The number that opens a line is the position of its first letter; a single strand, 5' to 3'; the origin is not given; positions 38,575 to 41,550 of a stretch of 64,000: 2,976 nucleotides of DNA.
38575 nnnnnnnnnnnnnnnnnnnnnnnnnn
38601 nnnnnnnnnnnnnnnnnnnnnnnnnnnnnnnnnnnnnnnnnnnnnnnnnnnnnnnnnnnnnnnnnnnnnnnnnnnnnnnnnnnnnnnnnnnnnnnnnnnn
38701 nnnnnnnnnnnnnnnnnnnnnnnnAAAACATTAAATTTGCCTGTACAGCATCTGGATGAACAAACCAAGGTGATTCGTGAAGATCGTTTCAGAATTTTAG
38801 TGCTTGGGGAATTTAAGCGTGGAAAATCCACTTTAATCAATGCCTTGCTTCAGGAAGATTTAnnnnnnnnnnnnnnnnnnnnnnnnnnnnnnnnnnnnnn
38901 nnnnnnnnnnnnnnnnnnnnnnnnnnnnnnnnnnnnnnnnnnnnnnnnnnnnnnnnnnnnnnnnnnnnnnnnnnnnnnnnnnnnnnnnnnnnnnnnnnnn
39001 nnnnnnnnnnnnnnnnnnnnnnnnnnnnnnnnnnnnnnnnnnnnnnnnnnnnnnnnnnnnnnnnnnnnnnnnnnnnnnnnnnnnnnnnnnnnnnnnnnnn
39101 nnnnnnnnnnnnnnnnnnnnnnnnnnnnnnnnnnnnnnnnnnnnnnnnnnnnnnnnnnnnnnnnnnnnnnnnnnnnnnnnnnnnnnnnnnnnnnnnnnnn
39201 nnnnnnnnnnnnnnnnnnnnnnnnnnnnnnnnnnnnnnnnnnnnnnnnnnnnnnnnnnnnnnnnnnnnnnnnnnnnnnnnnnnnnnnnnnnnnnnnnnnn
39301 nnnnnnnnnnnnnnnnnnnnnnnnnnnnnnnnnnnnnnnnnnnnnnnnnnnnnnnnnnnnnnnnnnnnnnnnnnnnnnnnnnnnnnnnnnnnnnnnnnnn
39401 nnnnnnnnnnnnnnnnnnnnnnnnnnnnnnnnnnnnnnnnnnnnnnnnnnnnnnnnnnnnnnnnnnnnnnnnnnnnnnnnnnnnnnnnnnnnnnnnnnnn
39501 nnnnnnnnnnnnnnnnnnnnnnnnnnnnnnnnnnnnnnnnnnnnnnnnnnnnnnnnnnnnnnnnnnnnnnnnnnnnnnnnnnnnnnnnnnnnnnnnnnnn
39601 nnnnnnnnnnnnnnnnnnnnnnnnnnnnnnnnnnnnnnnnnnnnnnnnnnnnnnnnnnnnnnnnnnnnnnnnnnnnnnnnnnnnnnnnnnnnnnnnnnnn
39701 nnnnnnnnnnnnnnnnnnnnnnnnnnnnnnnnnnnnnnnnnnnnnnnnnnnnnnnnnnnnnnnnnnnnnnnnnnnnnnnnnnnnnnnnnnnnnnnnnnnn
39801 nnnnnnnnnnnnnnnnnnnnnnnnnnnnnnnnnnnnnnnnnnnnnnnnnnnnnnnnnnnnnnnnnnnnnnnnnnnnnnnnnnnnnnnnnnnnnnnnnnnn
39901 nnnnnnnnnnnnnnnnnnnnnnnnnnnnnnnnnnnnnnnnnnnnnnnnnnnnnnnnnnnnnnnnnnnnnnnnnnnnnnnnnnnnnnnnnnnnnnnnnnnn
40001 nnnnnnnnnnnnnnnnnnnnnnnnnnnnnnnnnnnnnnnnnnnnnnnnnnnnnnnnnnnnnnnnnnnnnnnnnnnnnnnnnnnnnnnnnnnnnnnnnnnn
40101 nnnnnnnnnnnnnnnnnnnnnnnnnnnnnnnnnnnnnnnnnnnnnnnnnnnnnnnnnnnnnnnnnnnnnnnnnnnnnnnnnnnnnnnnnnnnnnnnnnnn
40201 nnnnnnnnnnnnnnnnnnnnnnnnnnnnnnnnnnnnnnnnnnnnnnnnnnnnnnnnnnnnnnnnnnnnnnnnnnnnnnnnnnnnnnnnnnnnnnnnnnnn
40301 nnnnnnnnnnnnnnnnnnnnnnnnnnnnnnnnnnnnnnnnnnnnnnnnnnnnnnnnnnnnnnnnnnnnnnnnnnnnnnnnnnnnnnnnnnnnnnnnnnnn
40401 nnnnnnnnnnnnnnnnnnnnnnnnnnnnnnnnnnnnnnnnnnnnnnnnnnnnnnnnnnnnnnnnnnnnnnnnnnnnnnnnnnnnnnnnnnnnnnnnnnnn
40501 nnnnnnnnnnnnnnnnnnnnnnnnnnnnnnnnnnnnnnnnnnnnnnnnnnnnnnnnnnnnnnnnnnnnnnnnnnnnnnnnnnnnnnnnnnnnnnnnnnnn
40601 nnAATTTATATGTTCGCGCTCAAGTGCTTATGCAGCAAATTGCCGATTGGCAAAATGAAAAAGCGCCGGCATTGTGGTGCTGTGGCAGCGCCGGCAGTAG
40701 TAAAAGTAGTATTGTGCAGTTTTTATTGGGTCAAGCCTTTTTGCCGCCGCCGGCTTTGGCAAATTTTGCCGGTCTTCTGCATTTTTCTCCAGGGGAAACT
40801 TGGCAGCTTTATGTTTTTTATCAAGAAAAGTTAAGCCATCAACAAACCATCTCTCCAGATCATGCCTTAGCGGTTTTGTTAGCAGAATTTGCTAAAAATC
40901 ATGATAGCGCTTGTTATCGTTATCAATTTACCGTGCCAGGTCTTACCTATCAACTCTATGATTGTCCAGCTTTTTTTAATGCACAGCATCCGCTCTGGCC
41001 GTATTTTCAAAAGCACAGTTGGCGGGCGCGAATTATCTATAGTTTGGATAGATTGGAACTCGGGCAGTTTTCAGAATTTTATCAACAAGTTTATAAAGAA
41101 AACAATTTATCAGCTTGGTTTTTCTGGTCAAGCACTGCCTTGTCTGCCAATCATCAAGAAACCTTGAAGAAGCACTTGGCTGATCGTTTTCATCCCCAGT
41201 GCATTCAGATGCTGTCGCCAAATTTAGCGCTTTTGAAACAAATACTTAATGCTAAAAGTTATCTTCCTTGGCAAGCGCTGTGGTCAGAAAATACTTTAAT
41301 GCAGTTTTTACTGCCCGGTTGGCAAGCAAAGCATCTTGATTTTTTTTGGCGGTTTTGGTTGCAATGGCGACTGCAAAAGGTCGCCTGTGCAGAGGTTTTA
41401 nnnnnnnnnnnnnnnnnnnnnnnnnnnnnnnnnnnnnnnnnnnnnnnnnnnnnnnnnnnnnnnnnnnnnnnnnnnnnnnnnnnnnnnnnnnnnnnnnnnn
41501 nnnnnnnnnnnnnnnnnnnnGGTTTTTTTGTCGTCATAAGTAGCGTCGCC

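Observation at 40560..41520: C-terminal ~320 aa of the dynamin-like protein looks like a degenerate second P-loop GTPase domain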

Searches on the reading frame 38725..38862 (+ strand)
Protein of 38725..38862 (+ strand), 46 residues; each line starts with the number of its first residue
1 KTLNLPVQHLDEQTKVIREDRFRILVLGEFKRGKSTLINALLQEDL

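Call 52: search_protein_families(library=pfam, proteins=[window:38725-38862:+], max_evalue=10)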
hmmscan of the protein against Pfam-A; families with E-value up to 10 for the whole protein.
seq(46 aa): 10 families
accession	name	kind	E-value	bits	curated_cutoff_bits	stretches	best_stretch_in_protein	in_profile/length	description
PF00350.29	Dynamin_N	-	9.1e-06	26.2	27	1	24-45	1-22/168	Dynamin family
PF01926.29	MMR_HSR1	-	0.004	17.7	21.9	1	23-44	1-22/113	50S ribosome-binding GTPase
PF00735.24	Septin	-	0.0065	16.2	26.2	1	21-46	4-29/280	Septin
PF13555.12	AAA_29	-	0.0086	16.2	27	1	12-42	14-43/61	P-loop containing region of AAA domain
PF05049.19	IIGP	-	0.045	13.3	24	1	7-41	21-55/375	Interferon-inducible GTPase (IIGP)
PF01580.24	FtsK_SpoIIIE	-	0.054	13.4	24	1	24-43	42-61/221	FtsK/SpoIIIE family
PF00025.27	Arf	-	0.09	12.7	22.3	1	18-45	11-38/174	ADP-ribosylation factor family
PF00009.33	GTP_EFTU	-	0.17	11.9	26.5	1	22-43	4-25/188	Elongation factor Tu GTP binding domain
PF03193.22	RsgA_GTPase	-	0.18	12.1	30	1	24-44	109-129/174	RsgA GTPase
PF08477.19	Roc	-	0.23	12.1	27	1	23-44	1-22/119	Ras of Complex, Roc, domain of DAPkinase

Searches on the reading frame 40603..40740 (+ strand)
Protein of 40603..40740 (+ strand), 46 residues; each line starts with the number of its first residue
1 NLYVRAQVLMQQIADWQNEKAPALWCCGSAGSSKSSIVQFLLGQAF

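Call 52: search_protein_families(library=pfam, proteins=[window:40603-40740:+], max_evalue=10)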
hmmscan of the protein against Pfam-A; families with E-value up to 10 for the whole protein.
seq(46 aa): 2 families
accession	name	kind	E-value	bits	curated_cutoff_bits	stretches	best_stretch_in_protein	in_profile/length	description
PF24883.2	NPHP3_N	-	0.0021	18.7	24.8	1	11-42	10-43/164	Nephrocystin 3, N-terminal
PF14668.11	RICTOR_V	-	0.047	14.4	27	1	23-38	6-21/71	Rapamycin-insensitive companion of mTOR, domain 5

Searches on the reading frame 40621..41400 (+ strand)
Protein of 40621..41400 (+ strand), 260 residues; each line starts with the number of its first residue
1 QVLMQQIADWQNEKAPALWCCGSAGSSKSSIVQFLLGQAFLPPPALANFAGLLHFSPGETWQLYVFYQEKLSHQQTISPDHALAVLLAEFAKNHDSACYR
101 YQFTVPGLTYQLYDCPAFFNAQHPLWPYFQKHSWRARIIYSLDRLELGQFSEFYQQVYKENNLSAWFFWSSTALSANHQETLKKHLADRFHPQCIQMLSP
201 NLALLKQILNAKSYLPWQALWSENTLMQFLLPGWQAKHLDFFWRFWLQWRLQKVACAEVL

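Call 48: search_protein_families(library=pfam, proteins=[window:40621-41400:+], max_evalue=10)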
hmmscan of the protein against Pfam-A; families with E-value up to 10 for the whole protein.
window:40621-41400:+ (260 aa): 1 family
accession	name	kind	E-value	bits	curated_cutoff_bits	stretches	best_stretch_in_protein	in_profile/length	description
PF24883.2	NPHP3_N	-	0.0017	19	24.8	1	5-97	10-86/164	Nephrocystin 3, N-terminal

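Call 52: search_protein_families(library=pfam, proteins=[window:40732-41400:+], max_evalue=10)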
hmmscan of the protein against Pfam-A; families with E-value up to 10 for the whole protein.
seq(223 aa): 0 families

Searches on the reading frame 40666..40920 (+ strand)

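Call 52: search_protein_families(library=pfam, proteins=[window:40666-40920:+], max_evalue=10)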
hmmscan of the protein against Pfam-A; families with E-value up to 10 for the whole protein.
seq(85 aa): 2 families
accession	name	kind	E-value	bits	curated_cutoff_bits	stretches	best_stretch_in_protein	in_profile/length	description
PF24883.2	NPHP3_N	-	0.038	14.6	24.8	1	2-81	24-85/164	Nephrocystin 3, N-terminal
PF14668.11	RICTOR_V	-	0.18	12.4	27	1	2-17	6-21/71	Rapamycin-insensitive companion of mTOR, domain 5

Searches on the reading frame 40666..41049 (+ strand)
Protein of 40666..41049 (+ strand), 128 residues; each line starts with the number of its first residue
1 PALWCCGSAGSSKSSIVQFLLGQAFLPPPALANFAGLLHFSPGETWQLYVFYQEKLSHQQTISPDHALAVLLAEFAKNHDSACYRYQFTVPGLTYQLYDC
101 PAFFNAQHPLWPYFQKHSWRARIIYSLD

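Call 72: find_related_loci(query=A4, collection=metagenome_contigs, flank=8000)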
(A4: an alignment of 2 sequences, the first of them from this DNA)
Query A4 (128 aa) in metagenome_contigs; peptide patterns used: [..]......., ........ (x = any residue, [..] = any of these).
434 stretches matched a pattern, but none encodes a relative of the query by tblastn (E <= 1e-3).

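Call 73: find_related_loci(query=A4, collection=viral_contigs, flank=5000)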
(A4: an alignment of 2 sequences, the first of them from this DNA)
Query A4 (128 aa) in viral_contigs; peptide patterns used: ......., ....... (x = any residue, [..] = any of these).
73 stretches matched a pattern, but none encodes a relative of the query by tblastn (E <= 1e-3).
